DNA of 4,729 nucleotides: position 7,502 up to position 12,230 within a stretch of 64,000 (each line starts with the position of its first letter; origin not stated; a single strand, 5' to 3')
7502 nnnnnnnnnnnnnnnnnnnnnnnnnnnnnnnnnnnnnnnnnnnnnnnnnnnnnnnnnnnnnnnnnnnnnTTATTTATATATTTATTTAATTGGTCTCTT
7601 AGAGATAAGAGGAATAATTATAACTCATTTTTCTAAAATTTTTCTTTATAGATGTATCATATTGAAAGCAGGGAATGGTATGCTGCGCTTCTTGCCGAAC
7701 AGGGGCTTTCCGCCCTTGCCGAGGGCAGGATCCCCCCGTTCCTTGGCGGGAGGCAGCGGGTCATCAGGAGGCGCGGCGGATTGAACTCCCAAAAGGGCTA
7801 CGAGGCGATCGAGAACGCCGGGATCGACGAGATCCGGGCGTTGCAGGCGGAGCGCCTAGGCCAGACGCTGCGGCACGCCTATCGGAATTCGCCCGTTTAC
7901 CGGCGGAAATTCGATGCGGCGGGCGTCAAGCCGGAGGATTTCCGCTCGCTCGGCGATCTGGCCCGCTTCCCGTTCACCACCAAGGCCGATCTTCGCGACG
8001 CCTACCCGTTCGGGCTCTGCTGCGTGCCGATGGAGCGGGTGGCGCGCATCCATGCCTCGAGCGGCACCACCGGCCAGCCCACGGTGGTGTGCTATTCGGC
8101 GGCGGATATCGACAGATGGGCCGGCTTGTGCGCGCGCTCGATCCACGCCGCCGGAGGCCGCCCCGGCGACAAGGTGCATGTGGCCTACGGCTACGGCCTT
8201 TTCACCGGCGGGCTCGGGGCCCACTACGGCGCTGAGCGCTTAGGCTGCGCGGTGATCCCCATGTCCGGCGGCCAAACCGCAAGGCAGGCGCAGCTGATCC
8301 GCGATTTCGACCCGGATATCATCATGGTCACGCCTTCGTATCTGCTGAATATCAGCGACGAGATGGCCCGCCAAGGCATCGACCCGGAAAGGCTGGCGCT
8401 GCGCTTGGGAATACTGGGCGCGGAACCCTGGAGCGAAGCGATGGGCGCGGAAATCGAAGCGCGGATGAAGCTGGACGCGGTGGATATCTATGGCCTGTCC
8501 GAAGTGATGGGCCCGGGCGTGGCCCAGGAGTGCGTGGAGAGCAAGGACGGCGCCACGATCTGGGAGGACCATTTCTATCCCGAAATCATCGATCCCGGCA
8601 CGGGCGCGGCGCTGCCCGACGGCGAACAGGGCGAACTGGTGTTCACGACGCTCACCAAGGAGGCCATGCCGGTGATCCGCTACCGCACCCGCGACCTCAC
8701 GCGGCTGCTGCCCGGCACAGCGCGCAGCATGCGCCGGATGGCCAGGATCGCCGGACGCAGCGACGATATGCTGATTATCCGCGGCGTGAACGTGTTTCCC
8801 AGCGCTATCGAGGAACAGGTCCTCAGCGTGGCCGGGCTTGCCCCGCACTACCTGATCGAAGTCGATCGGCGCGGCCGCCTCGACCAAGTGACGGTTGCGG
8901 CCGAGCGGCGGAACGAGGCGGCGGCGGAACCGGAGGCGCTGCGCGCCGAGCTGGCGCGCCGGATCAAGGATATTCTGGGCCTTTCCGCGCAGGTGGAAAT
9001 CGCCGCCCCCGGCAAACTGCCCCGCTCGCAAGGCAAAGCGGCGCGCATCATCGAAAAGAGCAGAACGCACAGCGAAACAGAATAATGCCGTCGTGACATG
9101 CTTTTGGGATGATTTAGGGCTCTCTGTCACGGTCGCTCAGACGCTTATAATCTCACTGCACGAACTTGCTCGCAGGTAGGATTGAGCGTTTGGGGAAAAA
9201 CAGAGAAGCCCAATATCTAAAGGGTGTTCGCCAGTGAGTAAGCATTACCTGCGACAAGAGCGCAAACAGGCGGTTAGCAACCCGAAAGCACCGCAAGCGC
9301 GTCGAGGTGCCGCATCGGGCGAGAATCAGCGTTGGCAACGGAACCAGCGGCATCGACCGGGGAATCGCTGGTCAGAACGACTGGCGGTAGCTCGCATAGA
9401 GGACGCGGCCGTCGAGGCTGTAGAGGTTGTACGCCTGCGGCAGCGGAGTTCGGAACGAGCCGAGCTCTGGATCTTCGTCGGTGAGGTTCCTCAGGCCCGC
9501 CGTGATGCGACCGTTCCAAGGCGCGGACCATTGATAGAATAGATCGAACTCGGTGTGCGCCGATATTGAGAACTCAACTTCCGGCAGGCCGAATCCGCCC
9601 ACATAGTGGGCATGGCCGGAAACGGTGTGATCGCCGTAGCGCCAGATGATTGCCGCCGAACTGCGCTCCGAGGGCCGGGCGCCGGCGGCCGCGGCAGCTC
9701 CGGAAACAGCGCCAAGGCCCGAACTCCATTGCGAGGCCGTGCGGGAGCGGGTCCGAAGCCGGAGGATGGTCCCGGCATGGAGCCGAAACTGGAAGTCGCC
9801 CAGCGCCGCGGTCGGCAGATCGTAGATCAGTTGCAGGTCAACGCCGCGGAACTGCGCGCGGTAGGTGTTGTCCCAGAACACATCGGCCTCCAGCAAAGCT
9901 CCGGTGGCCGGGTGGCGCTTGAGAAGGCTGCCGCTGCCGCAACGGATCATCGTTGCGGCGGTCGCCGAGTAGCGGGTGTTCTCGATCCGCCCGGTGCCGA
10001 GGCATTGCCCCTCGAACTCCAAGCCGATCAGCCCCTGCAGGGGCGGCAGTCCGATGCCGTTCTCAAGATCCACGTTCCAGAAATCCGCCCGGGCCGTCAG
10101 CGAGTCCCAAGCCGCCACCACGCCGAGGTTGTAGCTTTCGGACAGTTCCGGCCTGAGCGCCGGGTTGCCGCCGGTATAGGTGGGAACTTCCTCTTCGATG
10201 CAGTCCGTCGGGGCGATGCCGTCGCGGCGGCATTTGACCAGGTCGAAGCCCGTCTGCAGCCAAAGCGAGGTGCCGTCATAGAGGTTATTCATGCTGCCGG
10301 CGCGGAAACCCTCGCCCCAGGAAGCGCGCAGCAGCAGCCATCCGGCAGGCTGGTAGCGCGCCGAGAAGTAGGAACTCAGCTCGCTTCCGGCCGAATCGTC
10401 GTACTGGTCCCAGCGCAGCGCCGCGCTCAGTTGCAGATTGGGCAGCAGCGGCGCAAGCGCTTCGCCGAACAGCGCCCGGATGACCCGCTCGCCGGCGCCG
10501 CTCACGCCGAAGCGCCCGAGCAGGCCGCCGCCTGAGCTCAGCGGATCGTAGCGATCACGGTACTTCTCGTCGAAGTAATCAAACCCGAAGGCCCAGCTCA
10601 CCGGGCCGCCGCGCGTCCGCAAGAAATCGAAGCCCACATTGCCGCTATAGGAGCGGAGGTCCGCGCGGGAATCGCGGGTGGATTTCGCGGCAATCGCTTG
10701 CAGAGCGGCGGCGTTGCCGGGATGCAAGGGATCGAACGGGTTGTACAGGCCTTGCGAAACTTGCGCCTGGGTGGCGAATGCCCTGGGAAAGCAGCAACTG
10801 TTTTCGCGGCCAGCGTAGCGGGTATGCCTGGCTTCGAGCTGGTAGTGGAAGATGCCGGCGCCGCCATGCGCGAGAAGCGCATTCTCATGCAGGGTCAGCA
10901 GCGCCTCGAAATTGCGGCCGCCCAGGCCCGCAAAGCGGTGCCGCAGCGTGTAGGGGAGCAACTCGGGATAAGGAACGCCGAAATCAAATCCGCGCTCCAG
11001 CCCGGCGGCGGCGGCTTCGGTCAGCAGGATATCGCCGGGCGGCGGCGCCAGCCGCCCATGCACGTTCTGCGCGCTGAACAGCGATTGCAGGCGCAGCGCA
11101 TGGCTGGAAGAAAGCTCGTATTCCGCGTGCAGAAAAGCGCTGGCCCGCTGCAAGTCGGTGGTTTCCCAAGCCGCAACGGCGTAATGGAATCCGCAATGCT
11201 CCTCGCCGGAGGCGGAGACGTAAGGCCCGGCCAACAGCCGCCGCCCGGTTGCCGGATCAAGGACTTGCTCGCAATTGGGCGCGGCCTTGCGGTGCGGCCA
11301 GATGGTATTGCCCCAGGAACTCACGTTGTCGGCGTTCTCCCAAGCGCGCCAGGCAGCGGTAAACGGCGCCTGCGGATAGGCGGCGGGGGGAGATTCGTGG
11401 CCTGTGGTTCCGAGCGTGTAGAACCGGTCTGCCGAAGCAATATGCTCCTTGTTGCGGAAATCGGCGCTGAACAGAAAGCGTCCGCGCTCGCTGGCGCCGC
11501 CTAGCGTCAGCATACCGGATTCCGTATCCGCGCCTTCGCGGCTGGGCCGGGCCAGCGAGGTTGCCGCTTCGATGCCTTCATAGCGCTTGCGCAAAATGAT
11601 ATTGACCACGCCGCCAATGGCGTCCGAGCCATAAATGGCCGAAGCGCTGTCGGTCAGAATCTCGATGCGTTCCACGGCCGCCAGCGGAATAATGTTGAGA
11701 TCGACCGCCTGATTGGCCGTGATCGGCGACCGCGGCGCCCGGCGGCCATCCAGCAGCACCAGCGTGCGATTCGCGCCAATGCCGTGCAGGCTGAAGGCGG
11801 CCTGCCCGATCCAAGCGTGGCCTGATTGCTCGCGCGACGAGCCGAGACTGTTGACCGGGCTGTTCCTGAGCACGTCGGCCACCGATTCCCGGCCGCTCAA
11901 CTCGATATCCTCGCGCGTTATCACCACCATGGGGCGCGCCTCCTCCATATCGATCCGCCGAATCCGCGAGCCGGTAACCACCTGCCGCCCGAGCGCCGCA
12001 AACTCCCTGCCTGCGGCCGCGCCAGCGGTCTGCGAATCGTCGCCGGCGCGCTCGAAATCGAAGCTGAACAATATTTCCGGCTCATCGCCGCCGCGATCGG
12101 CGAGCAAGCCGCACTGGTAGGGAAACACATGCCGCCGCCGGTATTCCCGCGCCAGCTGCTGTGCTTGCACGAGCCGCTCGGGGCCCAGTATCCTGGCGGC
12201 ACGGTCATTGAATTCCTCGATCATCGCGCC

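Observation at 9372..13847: TonB-dependent receptor fused to a ~600-aa N-terminal Sel1-repeat array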

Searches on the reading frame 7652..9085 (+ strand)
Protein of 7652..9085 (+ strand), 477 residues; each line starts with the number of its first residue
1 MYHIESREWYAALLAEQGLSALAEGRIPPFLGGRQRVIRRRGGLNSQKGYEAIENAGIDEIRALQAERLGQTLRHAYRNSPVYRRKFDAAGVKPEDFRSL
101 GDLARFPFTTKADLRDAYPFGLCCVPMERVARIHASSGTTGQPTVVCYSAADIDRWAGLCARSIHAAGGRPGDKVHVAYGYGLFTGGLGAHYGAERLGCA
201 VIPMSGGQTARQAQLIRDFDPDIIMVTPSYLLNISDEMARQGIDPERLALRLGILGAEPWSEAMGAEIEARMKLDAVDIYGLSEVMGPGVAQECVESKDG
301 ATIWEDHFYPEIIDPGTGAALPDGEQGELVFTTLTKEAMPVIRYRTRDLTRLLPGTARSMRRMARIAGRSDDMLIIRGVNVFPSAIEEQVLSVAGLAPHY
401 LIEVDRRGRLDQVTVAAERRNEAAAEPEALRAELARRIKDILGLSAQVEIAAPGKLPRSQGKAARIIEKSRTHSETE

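Call 10: search_protein_families(library=pfam, proteins=[window:7652-9085:+], max_evalue=0.001)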
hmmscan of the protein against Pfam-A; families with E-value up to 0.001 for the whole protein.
window:7652-9085:+ (477 aa): 2 families
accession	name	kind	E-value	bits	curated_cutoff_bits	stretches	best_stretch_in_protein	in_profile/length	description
PF14535.12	AMP-binding_C_2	-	8.3e-24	84.1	25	1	378-469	1-95/96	AMP-binding enzyme C-terminal domain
PF00501.34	AMP-binding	-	8.4e-16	58.2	29.9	1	126-331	160-374/384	AMP-binding enzyme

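Call 40: search_protein_families(library=ncbifam, proteins=[window:7652-9085:+], max_evalue=0.001)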
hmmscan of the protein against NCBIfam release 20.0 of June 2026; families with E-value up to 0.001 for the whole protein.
window:7652-9085:+ (477 aa): 25 families
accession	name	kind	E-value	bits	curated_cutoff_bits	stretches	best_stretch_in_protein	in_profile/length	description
TIGR02155.1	PA_CoA_ligase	equivalog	1.4e-205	682.7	646.3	1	54-469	1-421/422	phenylacetate--CoA ligase PaaK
NF041878.1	paak_haloarch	equivalog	2.7e-152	507.3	700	1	50-467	2-424/427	phenylacetate--CoA ligase PaaK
NF045666.1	DVU1553_fam_AMP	equivalog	1e-52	179.3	300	1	56-369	18-330/331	DVU_1553 family AMP-dependent CoA ligase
NF053551.1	FlxY_rubin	equivalog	2.6e-49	168.1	520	1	54-440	2-393/424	flexirubin biosynthesis putative acyl-CoA ligase FlxY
NF041217.1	BagE_FevW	exception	1.4e-46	159.4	800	1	57-457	9-393/424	bagremycin/ferroverdin synthetase BagE/FevW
TIGR03335.1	F390_ftsA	equivalog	3.2e-34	118.4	458.7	1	53-353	6-309/445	coenzyme F390 synthetase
NF004837.0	PRK06187.1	subfamily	9.4e-11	40.6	476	1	131-291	173-329/531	long-chain-fatty-acid--CoA ligase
NF005850.0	PRK07768.1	subfamily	4.5e-09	35.1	572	1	366-465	432-536/545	long-chain-fatty-acid--CoA ligase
TIGR02262.1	benz_CoA_lig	subfamily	7.6e-09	34.8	375.25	1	135-443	168-478/508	benzoate-CoA ligase family protein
NF006624.1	PRK09192.1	subfamily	2e-08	33.1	600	1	366-469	452-557/567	fatty acyl-AMP ligase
NF053567.1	HBDA_AROS1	equivalog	1.3e-07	30.4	1000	0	367-442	413-487/523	3-hydroxybenzoate--CoA ligase HbdA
NF004510.0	PRK05851.1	equivalog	3.3e-06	25.5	621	1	366-466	413-514/525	long-chain-fatty acid--ACP ligase MbtM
NF005801.1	PRK07656.1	equivalog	1.4e-05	23.9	657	0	364-430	397-463/500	FadD3 family acyl-CoA ligase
NF005702.0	PRK07514.1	subfamily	1.5e-05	23.5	558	1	362-439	392-469/506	malonyl-CoA synthase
TIGR01733.1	AA-adenyl-dom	subfamily_domain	1.8e-05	23.7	317.4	0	130-296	122-284/409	amino acid adenylation domain-containing protein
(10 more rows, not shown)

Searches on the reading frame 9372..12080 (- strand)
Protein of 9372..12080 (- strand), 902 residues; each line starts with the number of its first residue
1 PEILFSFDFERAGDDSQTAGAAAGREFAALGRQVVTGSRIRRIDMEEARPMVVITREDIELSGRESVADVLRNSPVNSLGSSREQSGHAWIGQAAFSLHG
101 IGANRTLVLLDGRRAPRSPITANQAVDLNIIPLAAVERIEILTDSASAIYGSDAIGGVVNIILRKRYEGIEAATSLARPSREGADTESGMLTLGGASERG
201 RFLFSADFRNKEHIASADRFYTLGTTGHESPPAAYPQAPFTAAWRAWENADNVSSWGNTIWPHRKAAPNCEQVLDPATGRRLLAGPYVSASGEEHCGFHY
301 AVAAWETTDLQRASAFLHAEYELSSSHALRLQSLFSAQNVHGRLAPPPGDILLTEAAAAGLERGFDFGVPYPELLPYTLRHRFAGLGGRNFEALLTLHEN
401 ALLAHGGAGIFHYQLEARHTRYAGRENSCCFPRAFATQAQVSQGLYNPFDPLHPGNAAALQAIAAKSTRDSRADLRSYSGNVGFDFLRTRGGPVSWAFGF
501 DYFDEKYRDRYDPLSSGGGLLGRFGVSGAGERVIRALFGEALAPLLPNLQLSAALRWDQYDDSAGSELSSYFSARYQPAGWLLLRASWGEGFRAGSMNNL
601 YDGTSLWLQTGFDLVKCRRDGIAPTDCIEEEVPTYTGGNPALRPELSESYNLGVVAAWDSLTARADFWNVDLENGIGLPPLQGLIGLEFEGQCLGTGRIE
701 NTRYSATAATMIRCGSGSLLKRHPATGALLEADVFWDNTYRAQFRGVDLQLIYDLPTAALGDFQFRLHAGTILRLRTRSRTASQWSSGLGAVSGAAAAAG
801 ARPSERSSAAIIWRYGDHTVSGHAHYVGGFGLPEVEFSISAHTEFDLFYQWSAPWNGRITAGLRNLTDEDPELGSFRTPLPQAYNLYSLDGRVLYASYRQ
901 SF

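Call 13: find_homologous_proteins(query=window:9372-12080:-)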
Query window:9372-12080:- (902 aa): 5895 proteins with E <= 0.001 among 8000 candidates; the best 120 are listed.
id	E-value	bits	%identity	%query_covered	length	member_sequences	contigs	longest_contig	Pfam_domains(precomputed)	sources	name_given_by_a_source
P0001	0.0e+0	2053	100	100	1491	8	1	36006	PF07715.21,PF08238.19,PF00593.31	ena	-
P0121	0.0e+0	1702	84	98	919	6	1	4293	PF07715.21,PF00593.31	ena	-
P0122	0.0e+0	1696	83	97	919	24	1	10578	PF07715.21,PF00593.31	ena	-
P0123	0.0e+0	1692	81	100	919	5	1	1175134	PF07715.21,PF00593.31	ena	-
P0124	0.0e+0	1690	82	99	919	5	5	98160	PF07715.21,PF00593.31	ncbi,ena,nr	ncbi:MAG: TonB-dependent receptor [Gammaproteobacteria bacterium]|nr:TonB-dependent receptor [Gammap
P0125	0.0e+0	1685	83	97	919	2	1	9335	PF07715.21,PF00593.31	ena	-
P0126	0.0e+0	1683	82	98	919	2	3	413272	PF07715.21,PF00593.31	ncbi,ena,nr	ncbi:MAG: TonB-dependent receptor [Gammaproteobacteria bacterium]|nr:TonB-dependent receptor [Gammap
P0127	0.0e+0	1682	82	99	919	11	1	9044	PF07715.21,PF00593.31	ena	-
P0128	0.0e+0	1680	83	97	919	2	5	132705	PF07715.21,PF00593.31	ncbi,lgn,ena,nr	ncbi:MAG: TonB-dependent receptor [Gammaproteobacteria bacterium]|nr:TonB-dependent receptor [Gammap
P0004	0.0e+0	1667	80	100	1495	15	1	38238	PF07715.21,PF08238.19,PF00593.31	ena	-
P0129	0.0e+0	1665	81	99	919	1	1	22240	PF07715.21,PF00593.31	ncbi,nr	ncbi:MAG: TonB-dependent receptor [Gammaproteobacteria bacterium]|nr:TonB-dependent receptor [Gammap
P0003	0.0e+0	1651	78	100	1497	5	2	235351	PF07715.21,PF08238.19,PF00593.31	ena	-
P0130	0.0e+0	1624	79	99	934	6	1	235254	PF07715.21,PF00593.31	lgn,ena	-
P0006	0.0e+0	1623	78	100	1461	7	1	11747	PF07715.21,PF08238.19,PF00593.31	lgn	-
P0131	0.0e+0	1622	79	98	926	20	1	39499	PF07715.21,PF00593.31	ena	-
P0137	0.0e+0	1584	78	97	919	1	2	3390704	PF07715.21,PF00593.31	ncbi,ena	-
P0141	0.0e+0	1435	70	100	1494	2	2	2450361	PF07715.21,PF08238.19,PF00593.31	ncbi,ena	ncbi:TonB-dependent receptor domain-containing protein [Candidatus Foliamicus sp.]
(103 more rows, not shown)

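Call 14: find_encoding_contigs(protein=P0123, flank=8000, max_places=2)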
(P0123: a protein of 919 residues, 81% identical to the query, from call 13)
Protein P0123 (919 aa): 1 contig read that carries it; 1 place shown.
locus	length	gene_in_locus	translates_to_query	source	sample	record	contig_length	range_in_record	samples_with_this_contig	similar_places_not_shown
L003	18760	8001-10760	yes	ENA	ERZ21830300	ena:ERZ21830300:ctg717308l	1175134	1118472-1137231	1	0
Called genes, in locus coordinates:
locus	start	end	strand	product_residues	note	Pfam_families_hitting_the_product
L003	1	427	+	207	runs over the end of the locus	PF01243:PNPOx_N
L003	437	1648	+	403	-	PF20464:MmeI_N (faint), PF20465:MmeI_hel, PF20473:MmeI_Mtase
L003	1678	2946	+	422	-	PF13173:AAA_14, PF13635:DUF4143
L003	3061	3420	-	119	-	-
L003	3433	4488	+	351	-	PF07920:DUF1684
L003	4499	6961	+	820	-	PF07715:Plug (weak), PF00593:TonB_dep_Rec_b-barrel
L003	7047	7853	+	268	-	-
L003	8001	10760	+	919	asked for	PF07715:Plug, PF00593:TonB_dep_Rec_b-barrel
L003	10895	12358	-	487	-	PF00282:Pyridoxal_deC, PF00155:Aminotran_1_2, PF00266:Aminotran_5 (weak)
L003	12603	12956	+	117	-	PF05138:PaaA_PaaC (weak)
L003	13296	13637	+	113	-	PF13560:HTH_31 (weak)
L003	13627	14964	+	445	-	PF07804:HipA_C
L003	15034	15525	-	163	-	-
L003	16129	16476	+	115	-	PF13560:HTH_31 (weak), PF01381:HTH_3 (weak)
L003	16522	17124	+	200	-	PF07804:HipA_C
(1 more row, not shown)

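Call 15: find_encoding_contigs(protein=P0137, flank=8000, max_places=2)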
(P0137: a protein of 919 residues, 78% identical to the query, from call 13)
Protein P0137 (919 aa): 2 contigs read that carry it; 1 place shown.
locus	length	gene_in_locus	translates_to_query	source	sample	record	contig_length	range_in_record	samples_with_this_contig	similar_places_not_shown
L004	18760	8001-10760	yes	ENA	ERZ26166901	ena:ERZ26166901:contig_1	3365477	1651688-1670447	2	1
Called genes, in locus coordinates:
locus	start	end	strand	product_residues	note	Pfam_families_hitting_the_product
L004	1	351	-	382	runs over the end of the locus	PF13173:AAA_14, PF13635:DUF4143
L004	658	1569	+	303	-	PF07920:DUF1684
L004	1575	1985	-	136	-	PF01850:PIN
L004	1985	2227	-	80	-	PF04014:MazE_antitoxin (weak)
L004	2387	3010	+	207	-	PF01243:PNPOx_N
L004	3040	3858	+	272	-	-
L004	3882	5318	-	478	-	PF00282:Pyridoxal_deC, PF00155:Aminotran_1_2 (weak), PF00266:Aminotran_5 (weak)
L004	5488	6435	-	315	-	PF12146:Hydrolase_4 (weak), PF12697:Abhydrolase_6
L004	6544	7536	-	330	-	PF13816:Dehydratase_hem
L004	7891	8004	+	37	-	-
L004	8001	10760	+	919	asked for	PF07715:Plug, PF00593:TonB_dep_Rec_b-barrel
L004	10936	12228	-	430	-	PF00501:AMP-binding, PF14535:AMP-binding_C_2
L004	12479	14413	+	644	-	PF00171:Aldedh, PF01575:MaoC_dehydratas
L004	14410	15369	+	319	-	PF05138:PaaA_PaaC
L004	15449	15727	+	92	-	PF06243:PaaB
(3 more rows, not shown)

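Call 16: find_encoding_contigs(protein=P0141, flank=8000, max_places=2)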
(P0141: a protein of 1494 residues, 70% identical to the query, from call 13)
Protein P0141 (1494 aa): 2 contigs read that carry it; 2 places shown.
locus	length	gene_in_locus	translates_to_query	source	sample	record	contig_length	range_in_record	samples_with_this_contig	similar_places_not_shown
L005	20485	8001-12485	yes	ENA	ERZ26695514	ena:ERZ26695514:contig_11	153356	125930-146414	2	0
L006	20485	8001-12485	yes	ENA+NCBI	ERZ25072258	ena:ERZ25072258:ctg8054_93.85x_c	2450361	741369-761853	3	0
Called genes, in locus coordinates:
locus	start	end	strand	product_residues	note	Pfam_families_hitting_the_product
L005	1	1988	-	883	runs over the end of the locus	PF08335:GlnD_UR_UTase, PF27444:GlnD_3rd, PF01966:HD, PF27446:GlnD_5th, PF01842:ACT (faint)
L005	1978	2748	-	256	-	PF00557:Peptidase_M24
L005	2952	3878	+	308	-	PF00318:Ribosomal_S2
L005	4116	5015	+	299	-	PF00889:EF_TS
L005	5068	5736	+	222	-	PF00696:AA_kinase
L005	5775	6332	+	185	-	PF01765:RRF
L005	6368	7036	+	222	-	PF01255:Prenyltransf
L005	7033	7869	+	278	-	PF01148:CTP_transf_1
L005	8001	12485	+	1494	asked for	PF08238:Sel1 (weak), PF07715:Plug, PF00593:TonB_dep_Rec_b-barrel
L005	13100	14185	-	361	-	PF01381:HTH_3, PF12844:HTH_19 (weak), PF13560:HTH_31 (faint), PF06114:Peptidase_M78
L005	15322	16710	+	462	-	PF02163:Peptidase_M50, PF00595:PDZ (faint), PF21558:Pept_S41_N_bact (faint), PF17820:PDZ_6, PF13180:PDZ_2, PF17820:PDZ_6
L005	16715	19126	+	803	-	PF08478:POTRA_1 (faint), PF08479:POTRA_2 (faint), PF07244:POTRA, PF01103:Omp85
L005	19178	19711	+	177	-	PF03938:OmpH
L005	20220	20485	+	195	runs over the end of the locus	PF00132:Hexapep, PF25087:GMPPB_C (weak), PF25084:LbH_EIF2B (weak)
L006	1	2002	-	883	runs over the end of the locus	PF08335:GlnD_UR_UTase, PF27444:GlnD_3rd, PF01966:HD, PF27446:GlnD_5th, PF01842:ACT (faint)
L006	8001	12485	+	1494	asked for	PF08238:Sel1 (weak), PF07715:Plug, PF00593:TonB_dep_Rec_b-barrel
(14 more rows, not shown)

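Call 22: find_encoding_contigs(protein=P0130, flank=8000, max_places=2)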
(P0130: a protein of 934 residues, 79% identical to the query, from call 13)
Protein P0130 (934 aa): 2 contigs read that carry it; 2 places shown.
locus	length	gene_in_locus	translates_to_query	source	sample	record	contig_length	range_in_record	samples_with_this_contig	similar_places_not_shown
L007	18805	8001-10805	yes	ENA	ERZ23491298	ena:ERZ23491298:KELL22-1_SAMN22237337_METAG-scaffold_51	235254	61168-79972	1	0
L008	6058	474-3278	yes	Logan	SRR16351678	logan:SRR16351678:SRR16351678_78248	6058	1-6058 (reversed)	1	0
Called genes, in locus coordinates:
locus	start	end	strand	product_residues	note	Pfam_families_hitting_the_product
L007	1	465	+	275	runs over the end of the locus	PF09407:AbiEi_1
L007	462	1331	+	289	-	PF08843:AbiEii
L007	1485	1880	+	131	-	-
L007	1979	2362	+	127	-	-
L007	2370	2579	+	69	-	-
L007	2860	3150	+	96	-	PF15919:HicB_lk_antitox, PF15970:HicB-like_2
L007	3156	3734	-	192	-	-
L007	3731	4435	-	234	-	PF06206:CpeT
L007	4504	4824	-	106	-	-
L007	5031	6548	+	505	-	PF01336:tRNA_anti-codon, PF00152:tRNA-synt_2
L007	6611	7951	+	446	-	PF03219:TLC (faint)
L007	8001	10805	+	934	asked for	PF07715:Plug, PF00593:TonB_dep_Rec_b-barrel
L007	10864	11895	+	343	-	PF02353:CMAS, PF01209:Ubie_methyltran (weak), PF13489:Methyltransf_23, PF13847:Methyltransf_31, PF08241:Methyltransf_11, PF08242:Methyltransf_12, PF13649:Methyltransf_25, PF08498:Sterol_MT_C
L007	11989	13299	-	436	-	PF00501:AMP-binding, PF14535:AMP-binding_C_2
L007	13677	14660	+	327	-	PF05138:PaaA_PaaC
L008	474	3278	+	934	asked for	PF07715:Plug, PF00593:TonB_dep_Rec_b-barrel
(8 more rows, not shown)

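Call 24: find_encoding_contigs(protein=P0131, flank=8000, max_places=2)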
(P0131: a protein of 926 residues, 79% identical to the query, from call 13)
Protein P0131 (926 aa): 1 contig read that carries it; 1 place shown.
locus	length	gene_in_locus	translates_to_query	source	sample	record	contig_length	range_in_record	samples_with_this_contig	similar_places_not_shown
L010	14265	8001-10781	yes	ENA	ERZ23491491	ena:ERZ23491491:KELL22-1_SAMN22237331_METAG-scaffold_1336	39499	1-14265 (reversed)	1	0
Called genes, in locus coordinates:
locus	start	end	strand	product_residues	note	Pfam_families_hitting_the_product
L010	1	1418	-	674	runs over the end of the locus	PF00676:E1_dh, PF02775:TPP_enzyme_C (weak), PF02779:Transket_pyr, PF02780:Transketolase_C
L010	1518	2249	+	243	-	PF09339:HTH_IclR, PF01614:IclR_C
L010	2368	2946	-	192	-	-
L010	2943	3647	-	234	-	PF06206:CpeT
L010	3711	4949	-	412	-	PF00795:CN_hydrolase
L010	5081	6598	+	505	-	PF01336:tRNA_anti-codon, PF00152:tRNA-synt_2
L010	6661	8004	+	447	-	PF03219:TLC (faint)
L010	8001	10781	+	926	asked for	PF07715:Plug, PF00593:TonB_dep_Rec_b-barrel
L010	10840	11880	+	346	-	PF02353:CMAS, PF01209:Ubie_methyltran, PF13489:Methyltransf_23, PF13847:Methyltransf_31, PF08241:Methyltransf_11, PF08242:Methyltransf_12, PF13649:Methyltransf_25, PF08498:Sterol_MT_C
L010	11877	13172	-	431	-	PF00083:Sugar_tr, PF07690:MFS_1, PF06779:MFS_4 (weak), PF07690:MFS_1 (weak)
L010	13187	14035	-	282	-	-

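Call 38: search_solved_structures(query=window:9372-12080:-, max_evalue=0.001)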
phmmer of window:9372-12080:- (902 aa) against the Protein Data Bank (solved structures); distinct sequences matched with E-value up to 0.001: 18.
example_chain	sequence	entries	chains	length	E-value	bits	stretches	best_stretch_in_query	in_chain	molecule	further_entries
2hdf_A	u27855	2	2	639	7.1e-17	64.1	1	33-195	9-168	Colicin I receptor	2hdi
9nn6_A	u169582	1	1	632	8.5e-17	63.8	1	34-195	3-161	Colicin I receptor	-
1nqf_A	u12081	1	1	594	9.1e-16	60.5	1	34-186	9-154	Vitamin B12 receptor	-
1nqe_A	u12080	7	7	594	9.2e-16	60.4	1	34-186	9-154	Vitamin B12 receptor | Vitamin B12 transporter btuB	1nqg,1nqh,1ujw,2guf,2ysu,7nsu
3rgn_A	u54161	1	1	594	9.2e-16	60.4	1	34-186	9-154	Vitamin B12 transporter BtuB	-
2gsk_A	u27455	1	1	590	1e-15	60.2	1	34-186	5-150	Vitamin B12 transporter btuB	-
3rgm_A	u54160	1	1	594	1.2e-15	60.1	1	34-184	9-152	Vitamin B12 transporter BtuB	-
3m8b_A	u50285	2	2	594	2.7e-15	58.9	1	36-186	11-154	Vitamin B12 transporter btuB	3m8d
5out_A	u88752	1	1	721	1.6e-13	53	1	29-177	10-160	Ferric enterobactin receptor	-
5m9b_A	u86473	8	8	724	2.3e-13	52.5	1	27-177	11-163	Ferric enterobactin receptor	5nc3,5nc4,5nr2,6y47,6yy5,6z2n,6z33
6q5e_A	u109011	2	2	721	2.6e-13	52.3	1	29-177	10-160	Ferric enterobactin receptor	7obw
6i2j_A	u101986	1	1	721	2.7e-13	52.3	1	29-177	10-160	Ferric enterobactin receptor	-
5mzs_A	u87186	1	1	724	3.3e-13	52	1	27-177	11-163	Ferric enterobactin receptor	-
6r1f_A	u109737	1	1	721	4e-13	51.7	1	29-177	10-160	Ferric enterobactin receptor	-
5fp2_A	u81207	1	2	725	1.2e-11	46.9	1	28-199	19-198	FERRIC ENTEROBACTIN RECEPTOR PIRA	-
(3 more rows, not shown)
